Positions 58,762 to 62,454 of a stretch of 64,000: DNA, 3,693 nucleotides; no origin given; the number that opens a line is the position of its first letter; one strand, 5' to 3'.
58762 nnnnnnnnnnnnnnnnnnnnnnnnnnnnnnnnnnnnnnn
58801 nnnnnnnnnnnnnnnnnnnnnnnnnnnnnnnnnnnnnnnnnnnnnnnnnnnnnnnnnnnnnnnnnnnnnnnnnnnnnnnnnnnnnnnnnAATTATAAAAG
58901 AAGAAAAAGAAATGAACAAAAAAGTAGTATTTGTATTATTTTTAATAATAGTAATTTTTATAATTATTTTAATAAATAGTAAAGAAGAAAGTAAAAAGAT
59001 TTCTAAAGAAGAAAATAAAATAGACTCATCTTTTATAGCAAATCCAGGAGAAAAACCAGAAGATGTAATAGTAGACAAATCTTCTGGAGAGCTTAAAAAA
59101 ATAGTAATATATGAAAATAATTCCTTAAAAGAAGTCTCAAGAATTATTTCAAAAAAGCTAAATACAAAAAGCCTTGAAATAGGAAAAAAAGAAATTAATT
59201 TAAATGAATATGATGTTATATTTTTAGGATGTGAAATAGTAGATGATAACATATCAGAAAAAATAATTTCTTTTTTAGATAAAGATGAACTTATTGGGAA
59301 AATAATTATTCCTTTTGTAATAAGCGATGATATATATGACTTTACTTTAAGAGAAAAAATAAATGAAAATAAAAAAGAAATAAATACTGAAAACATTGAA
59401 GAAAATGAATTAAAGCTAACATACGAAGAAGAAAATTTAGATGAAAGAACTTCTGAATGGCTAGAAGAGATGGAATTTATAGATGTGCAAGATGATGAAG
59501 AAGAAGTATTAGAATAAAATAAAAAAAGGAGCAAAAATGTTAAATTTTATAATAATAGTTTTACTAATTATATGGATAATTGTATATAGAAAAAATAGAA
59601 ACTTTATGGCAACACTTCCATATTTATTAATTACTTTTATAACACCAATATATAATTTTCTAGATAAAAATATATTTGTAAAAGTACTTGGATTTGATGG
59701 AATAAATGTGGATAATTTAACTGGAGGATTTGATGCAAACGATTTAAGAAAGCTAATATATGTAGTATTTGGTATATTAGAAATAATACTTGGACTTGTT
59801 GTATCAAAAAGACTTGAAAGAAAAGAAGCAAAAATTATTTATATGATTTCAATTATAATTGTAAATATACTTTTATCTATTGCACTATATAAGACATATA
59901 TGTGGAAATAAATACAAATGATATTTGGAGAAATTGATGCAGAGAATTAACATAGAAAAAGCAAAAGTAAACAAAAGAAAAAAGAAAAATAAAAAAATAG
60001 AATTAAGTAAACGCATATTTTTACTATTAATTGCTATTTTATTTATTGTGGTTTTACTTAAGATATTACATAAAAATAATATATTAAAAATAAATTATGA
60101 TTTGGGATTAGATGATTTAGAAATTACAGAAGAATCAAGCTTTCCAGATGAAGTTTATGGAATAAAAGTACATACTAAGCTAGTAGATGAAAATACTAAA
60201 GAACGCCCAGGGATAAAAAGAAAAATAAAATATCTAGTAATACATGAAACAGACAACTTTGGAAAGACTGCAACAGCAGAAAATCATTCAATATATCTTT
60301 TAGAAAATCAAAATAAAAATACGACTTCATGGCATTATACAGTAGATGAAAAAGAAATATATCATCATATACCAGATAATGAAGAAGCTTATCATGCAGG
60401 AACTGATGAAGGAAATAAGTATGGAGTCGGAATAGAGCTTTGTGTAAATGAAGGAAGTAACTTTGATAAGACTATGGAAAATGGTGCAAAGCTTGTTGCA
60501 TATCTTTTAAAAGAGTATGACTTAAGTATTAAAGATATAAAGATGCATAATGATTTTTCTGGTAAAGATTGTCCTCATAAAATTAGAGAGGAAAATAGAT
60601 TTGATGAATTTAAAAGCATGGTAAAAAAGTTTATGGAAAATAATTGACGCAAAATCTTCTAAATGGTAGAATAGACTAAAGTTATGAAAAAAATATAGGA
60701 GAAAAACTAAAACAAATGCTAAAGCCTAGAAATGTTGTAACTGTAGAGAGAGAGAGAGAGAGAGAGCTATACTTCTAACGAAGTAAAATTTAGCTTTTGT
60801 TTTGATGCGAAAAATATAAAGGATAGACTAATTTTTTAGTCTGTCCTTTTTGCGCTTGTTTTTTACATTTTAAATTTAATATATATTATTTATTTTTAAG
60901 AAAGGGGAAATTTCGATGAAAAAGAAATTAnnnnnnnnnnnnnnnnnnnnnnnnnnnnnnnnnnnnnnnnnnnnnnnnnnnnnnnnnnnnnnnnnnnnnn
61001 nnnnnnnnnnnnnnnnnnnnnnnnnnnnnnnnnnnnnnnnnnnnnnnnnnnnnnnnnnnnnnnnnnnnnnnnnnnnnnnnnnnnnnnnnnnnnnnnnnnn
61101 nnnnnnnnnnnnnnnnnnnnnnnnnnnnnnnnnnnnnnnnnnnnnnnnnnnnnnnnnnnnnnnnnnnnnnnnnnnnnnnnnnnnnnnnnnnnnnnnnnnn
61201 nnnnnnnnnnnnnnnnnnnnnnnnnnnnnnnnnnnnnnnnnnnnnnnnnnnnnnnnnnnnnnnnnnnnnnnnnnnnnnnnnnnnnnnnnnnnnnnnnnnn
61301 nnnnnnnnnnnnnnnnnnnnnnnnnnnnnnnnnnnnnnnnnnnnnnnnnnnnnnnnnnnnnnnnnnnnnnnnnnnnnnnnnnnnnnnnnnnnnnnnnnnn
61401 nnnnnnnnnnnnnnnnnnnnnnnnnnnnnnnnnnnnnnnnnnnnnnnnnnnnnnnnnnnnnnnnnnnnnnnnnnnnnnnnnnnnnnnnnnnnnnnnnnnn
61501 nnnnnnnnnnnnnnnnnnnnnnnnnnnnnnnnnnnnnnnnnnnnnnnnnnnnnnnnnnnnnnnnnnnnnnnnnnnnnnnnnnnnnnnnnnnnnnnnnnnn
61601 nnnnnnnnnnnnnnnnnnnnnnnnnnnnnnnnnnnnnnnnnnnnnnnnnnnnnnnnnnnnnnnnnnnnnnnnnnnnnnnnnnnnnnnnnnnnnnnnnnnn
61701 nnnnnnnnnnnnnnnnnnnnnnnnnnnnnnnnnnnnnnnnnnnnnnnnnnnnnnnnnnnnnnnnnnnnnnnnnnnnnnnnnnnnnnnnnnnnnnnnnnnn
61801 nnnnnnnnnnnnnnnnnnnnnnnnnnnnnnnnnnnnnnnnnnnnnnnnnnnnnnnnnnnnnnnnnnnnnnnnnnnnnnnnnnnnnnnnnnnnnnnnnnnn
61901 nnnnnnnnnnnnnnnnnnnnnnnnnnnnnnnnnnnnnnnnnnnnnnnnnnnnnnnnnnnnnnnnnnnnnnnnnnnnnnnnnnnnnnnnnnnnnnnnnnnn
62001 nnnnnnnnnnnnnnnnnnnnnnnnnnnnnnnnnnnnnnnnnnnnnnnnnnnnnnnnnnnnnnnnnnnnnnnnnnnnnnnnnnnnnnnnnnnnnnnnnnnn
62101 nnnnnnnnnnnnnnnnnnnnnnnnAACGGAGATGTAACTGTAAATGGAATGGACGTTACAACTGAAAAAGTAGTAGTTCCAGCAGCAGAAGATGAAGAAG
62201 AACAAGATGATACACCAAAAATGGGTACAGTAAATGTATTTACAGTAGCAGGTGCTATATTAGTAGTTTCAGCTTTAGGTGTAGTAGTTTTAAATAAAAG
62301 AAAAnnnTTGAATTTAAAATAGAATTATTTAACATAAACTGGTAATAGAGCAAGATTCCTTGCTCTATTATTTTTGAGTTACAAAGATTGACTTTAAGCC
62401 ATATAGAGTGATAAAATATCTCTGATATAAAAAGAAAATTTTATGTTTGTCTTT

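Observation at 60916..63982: Tandem cassette of two paralogous beta-helix-like surface proteins with duplicated leaders and terminators and an unusual conserved C-terminal sorting-like motif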

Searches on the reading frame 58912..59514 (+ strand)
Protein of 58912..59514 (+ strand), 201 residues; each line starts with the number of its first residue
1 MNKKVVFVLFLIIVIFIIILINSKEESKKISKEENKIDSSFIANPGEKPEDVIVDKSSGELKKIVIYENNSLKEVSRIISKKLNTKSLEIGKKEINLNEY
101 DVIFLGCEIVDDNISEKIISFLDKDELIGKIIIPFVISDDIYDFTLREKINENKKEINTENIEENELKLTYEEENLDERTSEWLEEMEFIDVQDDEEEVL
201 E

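Call 86: search_protein_families(library=pfam, proteins=[window:58912-59514:+], max_evalue=0.001)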
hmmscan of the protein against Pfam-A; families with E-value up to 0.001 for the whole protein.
window:58912-59514:+ (201 aa): 1 family
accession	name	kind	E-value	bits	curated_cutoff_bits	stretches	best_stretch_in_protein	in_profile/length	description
PF12682.12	Flavodoxin_4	-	4e-06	26.9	24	1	88-185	62-153/155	Flavodoxin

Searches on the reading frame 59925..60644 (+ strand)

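Call 86: search_protein_families(library=pfam, proteins=[window:59925-60644:+], max_evalue=0.001)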
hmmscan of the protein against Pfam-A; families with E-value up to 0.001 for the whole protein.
window:59925-60644:+ (240 aa): 1 family
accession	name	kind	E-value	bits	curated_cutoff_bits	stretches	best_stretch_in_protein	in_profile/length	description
PF01510.30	Amidase_2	-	1.2e-23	84.3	26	1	99-218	3-130/131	N-acetylmuramoyl-L-alanine amidase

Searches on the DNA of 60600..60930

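Call 31: search_rna_families(source=window, start=60600, end=60930, threshold=evalue, max_evalue=10)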
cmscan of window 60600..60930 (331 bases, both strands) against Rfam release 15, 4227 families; matches with E-value up to 10: 9.
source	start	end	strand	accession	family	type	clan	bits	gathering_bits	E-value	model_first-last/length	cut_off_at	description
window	60775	60858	+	RF00558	L20_leader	Cis-reg; leader;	-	23.1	58.7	0.019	1-127/127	no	Ribosomal protein L20 leader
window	60763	60851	+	RF02397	sau-5971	Gene; sRNA;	-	21.9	90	0.1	1-96/96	no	Staphylococcus sRNA sau-5971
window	60799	60869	+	RF00908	MIR529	Gene; miRNA;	-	16.6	75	0.35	1-131/131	no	MIR529 microRNA precursor family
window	60786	60851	-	RF02322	TtnuHACA15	Gene; snRNA; snoRNA; HACA-box;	-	15.7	100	3.4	1-117/117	no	Tetrahymena snoRNA TtnuHACA15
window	60812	60847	-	RF01461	rli24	Gene; sRNA;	-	15.2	100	2.3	1-158/158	no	Listeria sRNA rli22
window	60702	60732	+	RF01726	SAM-II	Cis-reg; riboswitch;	-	14.4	44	3.9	1-60/60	no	SAM-II riboswitch aptamer (SAM-II long loop)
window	60812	60863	+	RF03790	MIR8008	Gene; miRNA;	-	13.3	66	8.8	1-55/55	no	MIR8008 microRNA precursor family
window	60787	60827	+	RF02060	STnc410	Gene; sRNA;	-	12.3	50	2.7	1-158/158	no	Enterobacterial sRNA STnc410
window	60818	60849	+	RF02637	EF0408_EF0409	Gene; sRNA;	-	9.9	440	2.7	376-407/412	no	Enterococcus sRNA EF0408_EF0409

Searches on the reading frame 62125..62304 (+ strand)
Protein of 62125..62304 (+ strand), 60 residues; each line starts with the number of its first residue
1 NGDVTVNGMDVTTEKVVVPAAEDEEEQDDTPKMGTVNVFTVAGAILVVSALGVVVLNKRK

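Call 88: search_protein_families(library=ncbifam, proteins=[window:62125-62304:+], max_evalue=10)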
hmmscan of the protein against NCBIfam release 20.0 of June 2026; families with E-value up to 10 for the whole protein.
seq(60 aa): 1 family
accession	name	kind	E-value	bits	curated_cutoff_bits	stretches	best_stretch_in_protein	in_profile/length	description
TIGR01167.1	LPXTG_anchor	domain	0.053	14.2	15.9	1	36-60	10-33/34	LPXTG cell wall anchor domain-containing protein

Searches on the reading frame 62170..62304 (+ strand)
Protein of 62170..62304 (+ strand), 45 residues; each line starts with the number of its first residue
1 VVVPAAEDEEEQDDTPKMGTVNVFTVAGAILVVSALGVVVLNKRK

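Call 38: find_homologous_proteins(query=window:62170-62304:+, max_evalue=10)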
Query seq(45 aa) (45 aa): 2 proteins with E <= 10 among 3 candidates.
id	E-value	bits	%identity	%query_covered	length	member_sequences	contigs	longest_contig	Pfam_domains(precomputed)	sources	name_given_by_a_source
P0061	2.1e-19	84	100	100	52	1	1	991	-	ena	-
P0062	1.2e-7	48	71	100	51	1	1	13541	-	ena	-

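Call 52: search_protein_representatives(alignment_id=A6)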
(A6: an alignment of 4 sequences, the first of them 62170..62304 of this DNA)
Query: 4 sequences, 52 profile positions. Proteins with E-value up to 0.001 (for the whole library): 42; up to 1e-10: 11; up to 1e-30: 0. The best 42 are listed.
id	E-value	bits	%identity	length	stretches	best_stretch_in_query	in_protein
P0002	2.5e-27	110.5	-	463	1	1-52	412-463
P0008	5.6e-22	93.4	-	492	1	1-52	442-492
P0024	2.4e-20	88.1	-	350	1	14-52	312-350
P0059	1.4e-19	85.7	-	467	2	3-52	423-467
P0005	2.6e-18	81.6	-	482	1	1-52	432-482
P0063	1.4e-15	72.9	-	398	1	13-52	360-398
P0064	5.5e-15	71.0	-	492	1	9-52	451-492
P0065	1.5e-13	66.4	-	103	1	14-52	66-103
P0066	3.4e-13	65.2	-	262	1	15-52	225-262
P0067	7.9e-13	64.1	-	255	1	17-52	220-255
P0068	1.0e-11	60.5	-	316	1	13-52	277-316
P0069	1.3e-10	57.0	-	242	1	13-52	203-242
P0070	1.8e-10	56.5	-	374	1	9-52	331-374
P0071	4.6e-10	55.2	-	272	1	12-52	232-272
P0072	1.6e-09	53.5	-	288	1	14-51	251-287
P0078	1.0e-05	41.3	-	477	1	3-51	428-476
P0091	1.1e-04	38.0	-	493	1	12-50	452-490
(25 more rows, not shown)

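Call 59: find_encoding_contigs(protein=P0091, flank=10000, max_places=3)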
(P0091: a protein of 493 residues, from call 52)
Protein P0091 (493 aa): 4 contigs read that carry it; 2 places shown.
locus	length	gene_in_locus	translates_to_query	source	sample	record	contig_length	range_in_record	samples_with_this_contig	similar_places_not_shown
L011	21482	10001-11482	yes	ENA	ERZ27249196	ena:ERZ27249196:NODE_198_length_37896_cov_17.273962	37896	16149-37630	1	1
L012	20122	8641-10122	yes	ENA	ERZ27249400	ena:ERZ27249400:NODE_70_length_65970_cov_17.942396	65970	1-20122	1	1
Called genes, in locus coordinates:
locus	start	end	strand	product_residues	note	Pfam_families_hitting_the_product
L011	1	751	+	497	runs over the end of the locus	PF01336:tRNA_anti-codon, PF00152:tRNA-synt_2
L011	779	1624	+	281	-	PF02661:Fic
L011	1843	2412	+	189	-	PF06161:DUF975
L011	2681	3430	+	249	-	PF02163:Peptidase_M50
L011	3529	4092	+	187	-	PF00814:TsaD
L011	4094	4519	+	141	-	PF00814:TsaD, PF22521:HypF_C_2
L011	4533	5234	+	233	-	PF00149:Metallophos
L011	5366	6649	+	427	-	PF05697:Trigger_N, PF00254:FKBP_C, PF05698:Trigger_C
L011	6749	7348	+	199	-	PF00574:CLP_protease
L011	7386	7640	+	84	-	PF06689:zf-C4_ClpX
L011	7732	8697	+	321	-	PF00004:AAA, PF07724:AAA_2, PF07728:AAA_5 (weak), PF10431:ClpB_D2-small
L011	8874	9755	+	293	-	-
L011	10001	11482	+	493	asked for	PF18998:Flg_new_2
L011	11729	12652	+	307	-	-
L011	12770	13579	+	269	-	PF28423:Epiregulin_C (faint), PF04203:Sortase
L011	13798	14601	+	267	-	PF00318:Ribosomal_S2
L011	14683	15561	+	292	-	PF25025:EF-Ts_N (faint), PF00889:EF_TS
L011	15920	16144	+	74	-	-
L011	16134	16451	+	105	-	PF05016:ParE_toxin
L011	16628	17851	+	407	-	-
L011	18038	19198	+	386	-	-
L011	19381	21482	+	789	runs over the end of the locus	?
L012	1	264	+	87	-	?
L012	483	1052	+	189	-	PF06161:DUF975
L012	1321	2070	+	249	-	PF02163:Peptidase_M50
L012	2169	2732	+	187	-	PF00814:TsaD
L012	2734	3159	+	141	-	PF00814:TsaD, PF22521:HypF_C_2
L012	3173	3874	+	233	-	PF00149:Metallophos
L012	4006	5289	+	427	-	PF05697:Trigger_N, PF00254:FKBP_C, PF05698:Trigger_C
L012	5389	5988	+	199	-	PF00574:CLP_protease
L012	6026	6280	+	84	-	PF06689:zf-C4_ClpX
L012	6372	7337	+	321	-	PF00004:AAA, PF07724:AAA_2, PF07728:AAA_5 (weak), PF10431:ClpB_D2-small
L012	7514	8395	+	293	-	-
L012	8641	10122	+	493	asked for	PF18998:Flg_new_2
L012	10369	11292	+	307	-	-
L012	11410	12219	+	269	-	PF28423:Epiregulin_C (faint), PF04203:Sortase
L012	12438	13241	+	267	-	PF00318:Ribosomal_S2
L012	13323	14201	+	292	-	PF25025:EF-Ts_N (faint), PF00889:EF_TS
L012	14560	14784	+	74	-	-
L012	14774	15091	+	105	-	PF05016:ParE_toxin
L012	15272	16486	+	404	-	-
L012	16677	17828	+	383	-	-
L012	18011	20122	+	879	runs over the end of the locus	PF01326:PPDK_N, PF00391:PEP-utilizers, PF02896:PEP-utilizers_C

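Call 60: find_encoding_contigs(protein=P0078, flank=10000, max_places=3)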
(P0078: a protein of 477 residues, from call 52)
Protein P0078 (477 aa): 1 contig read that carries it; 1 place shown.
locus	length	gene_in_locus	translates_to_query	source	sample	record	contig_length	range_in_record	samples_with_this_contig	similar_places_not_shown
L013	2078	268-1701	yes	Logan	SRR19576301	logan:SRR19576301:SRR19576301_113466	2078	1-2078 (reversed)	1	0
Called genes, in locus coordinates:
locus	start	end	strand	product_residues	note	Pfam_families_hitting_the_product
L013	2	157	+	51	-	?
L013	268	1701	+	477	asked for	PF18998:Flg_new_2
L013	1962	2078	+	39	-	?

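Call 62: search_protein_families(library=ncbifam, proteins=[L011:12770-13576:+, L011:10001-11479:+, L011:11729-12649:+, L011:8874-9752:+], max_evalue=0.01)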
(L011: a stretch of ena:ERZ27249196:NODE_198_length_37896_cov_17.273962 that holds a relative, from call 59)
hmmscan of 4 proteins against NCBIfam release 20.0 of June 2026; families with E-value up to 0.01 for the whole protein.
L011:12770-13576:+ (269 aa): 11 families
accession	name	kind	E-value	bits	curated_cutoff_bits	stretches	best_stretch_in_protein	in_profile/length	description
TIGR03064.1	sortase_srtB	equivalog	2.2e-50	171.2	153.75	1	25-261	5-235/235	class B sortase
NF040525.1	SrtB_LPKTxSAVK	exception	1.3e-13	50.6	200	1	34-265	9-238/261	class B sortase, LPKTxAVK-specific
NF058671.1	sortase_SrtD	exception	6.6e-08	32.4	140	1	33-111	8-85/187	class D sortase, LPxTATN-specific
NF042931.1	SAG1386_EF1546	equivalog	2.9e-06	27.4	80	1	8-77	11-83/158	SAG1386/EF1546 family surface-associated protein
TIGR01076.1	sortase_fam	subfamily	1.3e-05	25.1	39.35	0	91-190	1-85/136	sortase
NF033745.1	class_C_sortase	subfamily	0.00019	21.3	160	1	53-166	52-160/220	class C sortase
NF004285.1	PRK05696.1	equivalog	0.00036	20.3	179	1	13-65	7-54/171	flagellar basal body-associated protein FliL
TIGR02223.1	ftsN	equivalog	0.0028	17.3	107.65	1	1-86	1-94/299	cell division protein FtsN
NF033746.1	class_D_sortase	subfamily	0.0049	16.7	165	0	83-111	3-31/135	class D sortase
NF033483.0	PknB_PASTA_kin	equivalog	0.0086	15.1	450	0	6-81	314-384/563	Stk1 family PASTA domain-containing Ser/Thr kinase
NF005826.1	PRK07718.1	equivalog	0.0089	16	140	1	24-71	4-51/143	flagellar basal body-associated protein FliL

L011:10001-11479:+ (493 aa): 0 families

L011:11729-12649:+ (307 aa): 0 families

L011:8874-9752:+ (293 aa): 1 family
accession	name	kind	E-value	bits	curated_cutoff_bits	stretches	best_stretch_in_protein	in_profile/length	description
TIGR01708.2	typeII_sec_gspH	equivalog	0.0021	18.1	80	0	10-109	8-107/169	type II secretion system minor pseudopilin GspH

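Call 65: find_related_loci(query=A8, collection=metagenome_contigs, flank=6000)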
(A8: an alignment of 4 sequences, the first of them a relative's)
Query A8 (269 aa) in metagenome_contigs; peptide patterns used: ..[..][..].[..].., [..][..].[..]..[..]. (x = any residue, [..] = any of these).
600 stretches matched a pattern (row limit reached: there are more); 375 encode a relative of the query (tblastn E <= 1e-3); the best 80 are kept; 80 distinct loci.
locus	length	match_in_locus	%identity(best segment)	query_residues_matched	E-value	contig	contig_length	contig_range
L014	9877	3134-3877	60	19-265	1e-98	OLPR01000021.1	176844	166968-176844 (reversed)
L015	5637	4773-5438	65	45-265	2e-94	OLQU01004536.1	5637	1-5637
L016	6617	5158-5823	65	45-265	2e-94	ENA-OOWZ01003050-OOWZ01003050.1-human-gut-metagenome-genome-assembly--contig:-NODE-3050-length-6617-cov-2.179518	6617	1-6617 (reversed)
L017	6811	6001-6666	65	45-265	2e-94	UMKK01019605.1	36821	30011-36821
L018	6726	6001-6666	65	45-265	2e-94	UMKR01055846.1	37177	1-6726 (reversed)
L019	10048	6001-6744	61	21-265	1e-93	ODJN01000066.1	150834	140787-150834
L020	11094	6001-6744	60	19-265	2e-93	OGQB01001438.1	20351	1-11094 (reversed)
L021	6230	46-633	69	69-265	1e-92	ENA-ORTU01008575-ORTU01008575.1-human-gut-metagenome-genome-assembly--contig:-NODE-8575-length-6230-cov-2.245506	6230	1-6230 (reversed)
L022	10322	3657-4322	64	52-268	4e-91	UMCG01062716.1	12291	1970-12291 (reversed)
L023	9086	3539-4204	64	52-268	4e-91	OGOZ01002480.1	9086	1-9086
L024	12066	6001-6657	64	54-265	1e-91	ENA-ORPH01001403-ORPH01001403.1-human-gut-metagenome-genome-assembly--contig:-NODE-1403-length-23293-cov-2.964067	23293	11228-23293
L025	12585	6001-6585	68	70-265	7e-89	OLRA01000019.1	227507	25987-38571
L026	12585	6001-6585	68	70-265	6e-89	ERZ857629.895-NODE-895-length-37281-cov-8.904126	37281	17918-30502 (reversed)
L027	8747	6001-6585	68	70-265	7e-89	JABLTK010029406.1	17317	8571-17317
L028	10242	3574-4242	63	46-265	2e-88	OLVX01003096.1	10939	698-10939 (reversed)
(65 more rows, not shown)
